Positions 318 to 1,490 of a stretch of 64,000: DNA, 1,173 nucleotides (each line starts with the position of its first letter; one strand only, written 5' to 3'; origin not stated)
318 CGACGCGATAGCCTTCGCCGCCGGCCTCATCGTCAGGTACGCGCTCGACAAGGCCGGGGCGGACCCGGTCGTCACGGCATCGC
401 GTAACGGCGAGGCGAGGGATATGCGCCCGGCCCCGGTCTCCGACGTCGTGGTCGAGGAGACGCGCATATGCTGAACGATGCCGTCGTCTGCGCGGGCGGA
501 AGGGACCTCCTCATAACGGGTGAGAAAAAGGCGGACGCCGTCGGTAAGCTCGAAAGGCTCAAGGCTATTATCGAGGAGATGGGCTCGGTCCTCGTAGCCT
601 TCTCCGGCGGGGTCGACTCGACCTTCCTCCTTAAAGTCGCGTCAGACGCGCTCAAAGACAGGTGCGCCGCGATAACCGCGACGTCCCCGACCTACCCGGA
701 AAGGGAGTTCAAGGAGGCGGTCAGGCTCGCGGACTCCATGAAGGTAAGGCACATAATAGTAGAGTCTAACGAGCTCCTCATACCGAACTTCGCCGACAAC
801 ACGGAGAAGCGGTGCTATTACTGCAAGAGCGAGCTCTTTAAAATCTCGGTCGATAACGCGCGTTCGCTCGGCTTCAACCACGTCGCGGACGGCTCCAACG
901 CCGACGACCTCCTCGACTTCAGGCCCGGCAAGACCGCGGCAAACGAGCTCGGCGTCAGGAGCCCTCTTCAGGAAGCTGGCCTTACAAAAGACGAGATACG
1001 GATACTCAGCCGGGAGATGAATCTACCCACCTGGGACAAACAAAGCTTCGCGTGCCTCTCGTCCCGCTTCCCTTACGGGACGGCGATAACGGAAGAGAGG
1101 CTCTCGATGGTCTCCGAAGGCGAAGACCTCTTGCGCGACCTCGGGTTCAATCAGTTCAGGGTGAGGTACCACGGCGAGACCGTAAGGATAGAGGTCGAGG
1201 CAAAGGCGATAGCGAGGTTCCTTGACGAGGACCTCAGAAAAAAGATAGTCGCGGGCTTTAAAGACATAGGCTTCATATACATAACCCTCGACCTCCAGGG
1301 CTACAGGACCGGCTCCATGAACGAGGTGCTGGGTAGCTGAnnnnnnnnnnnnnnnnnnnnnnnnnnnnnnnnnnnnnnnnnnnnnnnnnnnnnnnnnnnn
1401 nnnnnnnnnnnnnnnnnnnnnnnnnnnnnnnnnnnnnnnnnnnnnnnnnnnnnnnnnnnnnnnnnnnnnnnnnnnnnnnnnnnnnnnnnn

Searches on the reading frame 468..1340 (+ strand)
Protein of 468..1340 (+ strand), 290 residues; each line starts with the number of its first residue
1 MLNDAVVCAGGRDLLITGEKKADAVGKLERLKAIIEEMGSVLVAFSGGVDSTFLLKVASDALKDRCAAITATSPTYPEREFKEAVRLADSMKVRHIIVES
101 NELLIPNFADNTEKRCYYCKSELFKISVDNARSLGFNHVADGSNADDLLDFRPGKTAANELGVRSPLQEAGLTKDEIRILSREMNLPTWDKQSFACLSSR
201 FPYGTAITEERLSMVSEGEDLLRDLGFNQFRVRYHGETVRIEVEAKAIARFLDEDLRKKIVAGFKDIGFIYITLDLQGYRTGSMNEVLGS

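Call 75: search_protein_families(library=pfam, proteins=[window:468-1340:+], max_evalue=0.0001)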
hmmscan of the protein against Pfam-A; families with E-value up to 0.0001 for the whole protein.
window:468-1340:+ (290 aa): 2 families
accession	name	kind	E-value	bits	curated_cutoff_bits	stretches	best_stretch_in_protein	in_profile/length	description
PF02540.23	NAD_synthase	-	1.3e-05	24.9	21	1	39-101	19-82/242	NAD synthase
PF06508.19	QueC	-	7.2e-05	22.8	22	0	41-101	2-61/210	Queuosine biosynthesis protein QueC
